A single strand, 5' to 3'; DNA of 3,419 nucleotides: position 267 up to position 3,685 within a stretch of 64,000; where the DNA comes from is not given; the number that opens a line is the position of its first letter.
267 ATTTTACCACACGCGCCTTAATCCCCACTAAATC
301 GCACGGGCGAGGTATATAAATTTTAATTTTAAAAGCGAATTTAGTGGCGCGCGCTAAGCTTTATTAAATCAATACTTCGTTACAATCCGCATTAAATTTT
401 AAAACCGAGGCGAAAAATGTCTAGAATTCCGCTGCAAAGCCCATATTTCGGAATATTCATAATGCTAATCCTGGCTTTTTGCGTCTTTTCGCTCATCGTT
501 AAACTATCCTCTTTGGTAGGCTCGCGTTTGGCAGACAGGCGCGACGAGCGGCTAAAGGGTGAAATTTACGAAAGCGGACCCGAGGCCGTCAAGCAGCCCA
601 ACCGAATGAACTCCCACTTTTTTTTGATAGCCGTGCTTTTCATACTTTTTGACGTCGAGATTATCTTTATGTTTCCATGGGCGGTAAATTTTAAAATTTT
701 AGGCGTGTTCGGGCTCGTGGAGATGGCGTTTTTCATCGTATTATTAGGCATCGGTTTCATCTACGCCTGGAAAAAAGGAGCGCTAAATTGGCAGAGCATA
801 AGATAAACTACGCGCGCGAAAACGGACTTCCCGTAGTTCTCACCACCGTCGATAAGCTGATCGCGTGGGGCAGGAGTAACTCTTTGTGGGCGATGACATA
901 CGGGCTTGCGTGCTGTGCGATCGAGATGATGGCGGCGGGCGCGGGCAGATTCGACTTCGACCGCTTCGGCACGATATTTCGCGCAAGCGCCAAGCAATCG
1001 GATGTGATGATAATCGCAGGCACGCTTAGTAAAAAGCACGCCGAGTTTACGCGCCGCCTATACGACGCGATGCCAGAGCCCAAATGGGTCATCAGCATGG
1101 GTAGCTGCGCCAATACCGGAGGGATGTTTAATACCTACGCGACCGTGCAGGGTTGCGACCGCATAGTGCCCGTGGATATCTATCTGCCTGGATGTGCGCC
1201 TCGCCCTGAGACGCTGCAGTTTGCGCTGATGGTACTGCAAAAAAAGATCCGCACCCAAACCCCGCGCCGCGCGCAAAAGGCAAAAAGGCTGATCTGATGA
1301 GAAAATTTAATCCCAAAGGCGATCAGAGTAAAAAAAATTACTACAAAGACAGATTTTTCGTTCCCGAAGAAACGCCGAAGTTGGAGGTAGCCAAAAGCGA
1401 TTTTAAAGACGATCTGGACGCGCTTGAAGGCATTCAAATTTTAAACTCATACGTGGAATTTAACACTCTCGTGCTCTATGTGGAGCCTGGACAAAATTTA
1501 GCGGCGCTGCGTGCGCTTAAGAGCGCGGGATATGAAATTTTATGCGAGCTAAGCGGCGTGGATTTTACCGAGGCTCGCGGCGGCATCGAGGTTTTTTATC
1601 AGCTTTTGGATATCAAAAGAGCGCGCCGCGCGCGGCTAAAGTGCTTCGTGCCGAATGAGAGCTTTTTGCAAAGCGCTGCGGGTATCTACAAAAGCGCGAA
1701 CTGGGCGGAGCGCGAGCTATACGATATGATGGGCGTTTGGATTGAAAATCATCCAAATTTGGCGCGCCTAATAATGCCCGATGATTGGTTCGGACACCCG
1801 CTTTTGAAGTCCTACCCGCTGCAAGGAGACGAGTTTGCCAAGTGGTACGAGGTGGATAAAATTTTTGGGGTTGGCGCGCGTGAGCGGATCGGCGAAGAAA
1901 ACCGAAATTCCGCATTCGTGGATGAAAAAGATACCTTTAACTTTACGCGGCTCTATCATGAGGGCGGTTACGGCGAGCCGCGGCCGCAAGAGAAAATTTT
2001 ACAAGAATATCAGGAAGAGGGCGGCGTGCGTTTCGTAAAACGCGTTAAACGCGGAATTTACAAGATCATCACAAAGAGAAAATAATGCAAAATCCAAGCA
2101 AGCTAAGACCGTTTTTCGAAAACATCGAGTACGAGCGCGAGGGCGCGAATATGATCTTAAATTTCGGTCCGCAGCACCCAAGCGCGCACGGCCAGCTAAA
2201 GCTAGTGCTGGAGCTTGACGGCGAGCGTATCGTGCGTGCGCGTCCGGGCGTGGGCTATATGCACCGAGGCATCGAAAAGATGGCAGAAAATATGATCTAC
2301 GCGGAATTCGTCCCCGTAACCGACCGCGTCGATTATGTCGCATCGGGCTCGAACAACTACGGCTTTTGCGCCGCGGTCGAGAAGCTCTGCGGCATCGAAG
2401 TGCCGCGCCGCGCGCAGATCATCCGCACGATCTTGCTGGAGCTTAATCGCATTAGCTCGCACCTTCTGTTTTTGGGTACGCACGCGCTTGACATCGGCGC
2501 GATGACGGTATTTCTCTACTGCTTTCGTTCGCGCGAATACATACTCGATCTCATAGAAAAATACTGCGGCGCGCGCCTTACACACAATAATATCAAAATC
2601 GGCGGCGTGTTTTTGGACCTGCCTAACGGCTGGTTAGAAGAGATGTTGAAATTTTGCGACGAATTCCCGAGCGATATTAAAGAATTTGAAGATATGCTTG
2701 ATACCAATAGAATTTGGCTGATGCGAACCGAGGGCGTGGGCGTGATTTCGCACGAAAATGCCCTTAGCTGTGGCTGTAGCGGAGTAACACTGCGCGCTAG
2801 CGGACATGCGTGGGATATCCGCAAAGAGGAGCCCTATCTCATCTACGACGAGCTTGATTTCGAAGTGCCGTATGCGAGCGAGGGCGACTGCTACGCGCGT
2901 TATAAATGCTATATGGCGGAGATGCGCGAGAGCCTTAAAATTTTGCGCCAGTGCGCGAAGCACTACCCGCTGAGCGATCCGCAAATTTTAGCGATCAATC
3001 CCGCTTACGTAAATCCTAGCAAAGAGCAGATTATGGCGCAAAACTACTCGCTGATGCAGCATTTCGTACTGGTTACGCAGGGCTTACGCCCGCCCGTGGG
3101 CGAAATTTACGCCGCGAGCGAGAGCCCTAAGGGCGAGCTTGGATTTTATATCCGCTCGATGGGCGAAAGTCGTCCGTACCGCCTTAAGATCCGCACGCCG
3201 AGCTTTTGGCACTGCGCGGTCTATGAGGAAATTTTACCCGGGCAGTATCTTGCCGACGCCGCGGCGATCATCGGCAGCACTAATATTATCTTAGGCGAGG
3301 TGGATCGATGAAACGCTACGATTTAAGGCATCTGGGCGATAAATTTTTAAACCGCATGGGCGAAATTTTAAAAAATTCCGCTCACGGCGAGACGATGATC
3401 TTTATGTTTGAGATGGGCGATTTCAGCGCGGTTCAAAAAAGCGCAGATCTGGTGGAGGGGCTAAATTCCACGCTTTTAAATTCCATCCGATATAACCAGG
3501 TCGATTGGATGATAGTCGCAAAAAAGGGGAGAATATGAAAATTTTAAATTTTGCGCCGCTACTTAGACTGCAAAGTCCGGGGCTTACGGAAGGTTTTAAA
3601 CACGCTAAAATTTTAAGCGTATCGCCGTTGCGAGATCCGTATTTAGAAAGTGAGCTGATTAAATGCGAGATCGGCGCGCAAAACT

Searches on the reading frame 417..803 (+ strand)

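Call 35: search_protein_families(library=ncbifam, proteins=[window:417-803:+], max_evalue=0.00001)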
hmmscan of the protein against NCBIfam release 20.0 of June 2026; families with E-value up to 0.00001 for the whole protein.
window:417-803:+ (129 aa): 4 families
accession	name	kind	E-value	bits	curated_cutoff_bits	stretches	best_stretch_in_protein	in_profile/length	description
NF006303.0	PRK08489.1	equivalog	5.4e-60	201.7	145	1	1-129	1-129/129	NAD(P)H-quinone oxidoreductase subunit 3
NF005922.0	PRK07928.1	equivalog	8.3e-29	100.4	155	1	10-126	4-119/119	NADH-quinone oxidoreductase subunit A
NF005839.0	PRK07756.1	equivalog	7.7e-27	94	163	1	16-125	10-121/122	NADH-quinone oxidoreductase subunit A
NF005022.0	PRK06432.1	equivalog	3.5e-13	49.8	164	1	49-125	72-149/151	NADH dehydrogenase subunit A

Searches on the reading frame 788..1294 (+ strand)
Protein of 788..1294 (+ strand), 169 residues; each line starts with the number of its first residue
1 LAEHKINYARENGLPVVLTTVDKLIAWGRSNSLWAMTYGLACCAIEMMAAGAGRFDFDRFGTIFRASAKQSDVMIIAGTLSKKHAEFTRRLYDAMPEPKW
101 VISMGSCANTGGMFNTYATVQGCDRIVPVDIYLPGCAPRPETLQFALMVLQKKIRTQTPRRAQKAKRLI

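Call 35: search_protein_families(library=ncbifam, proteins=[window:788-1294:+], max_evalue=0.00001)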
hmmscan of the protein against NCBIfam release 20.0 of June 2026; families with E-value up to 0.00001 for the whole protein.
window:788-1294:+ (169 aa): 11 families
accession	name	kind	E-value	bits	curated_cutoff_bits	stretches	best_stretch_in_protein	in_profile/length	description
NF005012.1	PRK06411.1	subfamily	5.2e-73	244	116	1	7-158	10-162/166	NADH-quinone oxidoreductase subunit NuoB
TIGR01957.1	nuoB_fam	subfamily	8.3e-69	230.1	142.7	1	16-156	2-144/145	NADH-quinone oxidoreductase subunit B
NF011390.0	PRK14815.1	equivalog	3e-63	212.4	281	1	15-165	17-168/183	NADH dehydrogenase subunit B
NF011394.0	PRK14819.1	equivalog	1.3e-61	208.5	312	1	15-164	15-166/264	NADH-quinone oxidoreductase subunit B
NF009808.0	PRK13292.1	equivalog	3.6e-60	203.7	1156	1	16-158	10-153/791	NADH-quinone oxidoreductase subunit B/C/D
NF011393.0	PRK14818.1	equivalog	5.4e-58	195.3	255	1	19-158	19-159/173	NADH dehydrogenase subunit B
NF011388.0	PRK14813.1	equivalog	6.2e-55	186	294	1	15-157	12-156/189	NADH dehydrogenase subunit B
NF011391.0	PRK14816.1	equivalog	3.1e-54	183.6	283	1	4-157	25-180/196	NADH-quinone oxidoreductase subunit B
NF011389.0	PRK14814.1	equivalog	5e-49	166.6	285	1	16-159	18-162/186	NADH dehydrogenase subunit B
NF011392.0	PRK14817.1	equivalog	2.2e-48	164.3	271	1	9-163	14-169/182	NADH-quinone oxidoreductase subunit B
NF011395.0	PRK14820.1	equivalog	9.4e-47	159.1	263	1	14-164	16-167/180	NADH-quinone oxidoreductase subunit B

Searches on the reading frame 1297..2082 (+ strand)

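Call 35: search_protein_families(library=ncbifam, proteins=[window:1297-2082:+], max_evalue=0.00001)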
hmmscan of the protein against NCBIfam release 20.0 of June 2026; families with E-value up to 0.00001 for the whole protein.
window:1297-2082:+ (262 aa): 17 families
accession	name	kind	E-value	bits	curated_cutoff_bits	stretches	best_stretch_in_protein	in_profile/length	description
NF006304.0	PRK08491.1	equivalog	1.5e-109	365.6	228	1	1-262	1-263/263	NADH-quinone oxidoreductase subunit C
TIGR01961.1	NuoC_fam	subfamily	8e-36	123.2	122.45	1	62-177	5-122/122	NADH (or F420H2) dehydrogenase, subunit C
NF005856.0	PRK07785.1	equivalog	1.4e-25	90.6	224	1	54-177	98-226/246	NADH-quinone oxidoreductase subunit C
NF004737.0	PRK06074.2-4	equivalog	7.1e-25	87.7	144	1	65-180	21-131/150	NADH-quinone oxidoreductase subunit C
NF004733.0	PRK06074.1-5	equivalog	2.4e-24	86.1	225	1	41-183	14-159/203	NADH-quinone oxidoreductase subunit C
NF008728.0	PRK11742.1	equivalog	1.1e-21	76.9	840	1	56-184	45-183/598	NADH-quinone oxidoreductase subunit C/D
NF009141.0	PRK12494.1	equivalog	2e-21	76.7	175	1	60-173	46-163/175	NAD(P)H-quinone oxidoreductase subunit J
NF009808.0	PRK13292.1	equivalog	2.4e-21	75.3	1156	1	20-183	212-383/791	NADH-quinone oxidoreductase subunit B/C/D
NF004731.0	PRK06074.1-3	equivalog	1.1e-19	71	303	1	56-185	25-157/207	NADH-quinone oxidoreductase subunit C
NF004730.0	PRK06074.1-1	equivalog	1.3e-19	70.8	193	1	38-178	10-161/200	NADH-quinone oxidoreductase subunit C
NF005832.0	PRK07735.1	equivalog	1.4e-19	70.7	431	1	71-173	323-423/430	NADH-quinone oxidoreductase subunit C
NF040611.1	F420_dehyd_FpoC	exception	9.2e-15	54.9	220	1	60-174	31-147/158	F420H2 dehydrogenase subunit FpoC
NF004735.0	PRK06074.2-2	equivalog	1.9e-14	53.9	176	1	72-173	43-146/158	NADH-quinone oxidoreductase subunit C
NF004732.0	PRK06074.1-4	equivalog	2.3e-14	53.7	376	1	99-181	119-203/250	NADH-quinone oxidoreductase subunit C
NF004734.0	PRK06074.2-1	equivalog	4.3e-10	39.8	169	1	72-176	43-152/164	NADH-quinone oxidoreductase subunit C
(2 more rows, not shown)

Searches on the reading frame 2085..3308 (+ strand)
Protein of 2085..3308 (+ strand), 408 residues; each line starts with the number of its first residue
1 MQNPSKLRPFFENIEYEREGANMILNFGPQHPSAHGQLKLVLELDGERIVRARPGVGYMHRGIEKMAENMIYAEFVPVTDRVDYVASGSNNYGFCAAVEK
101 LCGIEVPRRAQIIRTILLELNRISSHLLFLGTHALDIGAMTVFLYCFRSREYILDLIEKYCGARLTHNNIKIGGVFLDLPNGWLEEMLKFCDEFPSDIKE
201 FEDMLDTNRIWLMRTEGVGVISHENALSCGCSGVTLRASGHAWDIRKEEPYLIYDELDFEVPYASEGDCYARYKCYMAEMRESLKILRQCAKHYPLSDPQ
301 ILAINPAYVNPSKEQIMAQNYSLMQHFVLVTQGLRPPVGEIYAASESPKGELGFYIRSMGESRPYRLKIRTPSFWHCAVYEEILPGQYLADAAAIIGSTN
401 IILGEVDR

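Call 35: search_protein_families(library=ncbifam, proteins=[window:2085-3308:+], max_evalue=0.00001)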
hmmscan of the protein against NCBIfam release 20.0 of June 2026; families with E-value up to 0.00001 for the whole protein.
window:2085-3308:+ (408 aa): 10 families
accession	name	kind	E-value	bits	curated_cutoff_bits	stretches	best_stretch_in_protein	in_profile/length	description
TIGR01962.1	NuoD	equivalog_domain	1.6e-177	590.2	459.35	1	22-408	2-386/386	NADH dehydrogenase (quinone) subunit D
NF004739.1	PRK06075.1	equivalog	3.4e-161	536.3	360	1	24-408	2-384/384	NADH-quinone oxidoreductase subunit D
NF008974.0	PRK12322.1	equivalog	1.6e-133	445.2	522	2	22-316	6-299/366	NADH-quinone oxidoreductase subunit D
NF009808.0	PRK13292.1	equivalog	4.1e-130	435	1156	1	18-408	403-791/791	NADH-quinone oxidoreductase subunit B/C/D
NF008728.0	PRK11742.1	equivalog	3.4e-116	389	840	1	21-408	213-598/598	NADH-quinone oxidoreductase subunit C/D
NF005649.0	PRK07415.1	equivalog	3e-115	385.4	583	1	19-408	7-394/394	NAD(P)H-quinone oxidoreductase subunit H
NF040602.1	F420_dehyd_FpoD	exception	1.4e-101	340.2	600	1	20-408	5-372/372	F420H2 dehydrogenase subunit FpoD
NF033181.1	NiFeSe_hydrog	equivalog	6.9e-08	31.8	600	1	36-131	14-109/507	nickel-dependent hydrogenase large subunit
TIGR03295.1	frhA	equivalog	1.9e-06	27.1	392.5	1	35-129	14-109/412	coenzyme F420 hydrogenase subunit alpha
NF045518.1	H2_NiFeSe_large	exception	9.3e-06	24.7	780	0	35-129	13-106/485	NiFeSe hydrogenase large subunit HysA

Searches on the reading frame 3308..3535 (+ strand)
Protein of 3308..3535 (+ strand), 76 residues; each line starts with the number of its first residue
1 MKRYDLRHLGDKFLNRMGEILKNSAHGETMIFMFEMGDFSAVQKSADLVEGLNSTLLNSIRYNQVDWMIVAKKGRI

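Call 51: search_protein_families(library=pfam, proteins=[window:3308-3535:+], max_evalue=0.001)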
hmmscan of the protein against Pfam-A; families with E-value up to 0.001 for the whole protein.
window:3308-3535:+ (76 aa): 1 family
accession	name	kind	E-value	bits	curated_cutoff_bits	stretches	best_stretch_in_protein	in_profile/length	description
PF16514.10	NADH-UOR_E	-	9.2e-33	112.8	25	1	1-73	1-74/74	putative NADH-ubiquinone oxidoreductase chain E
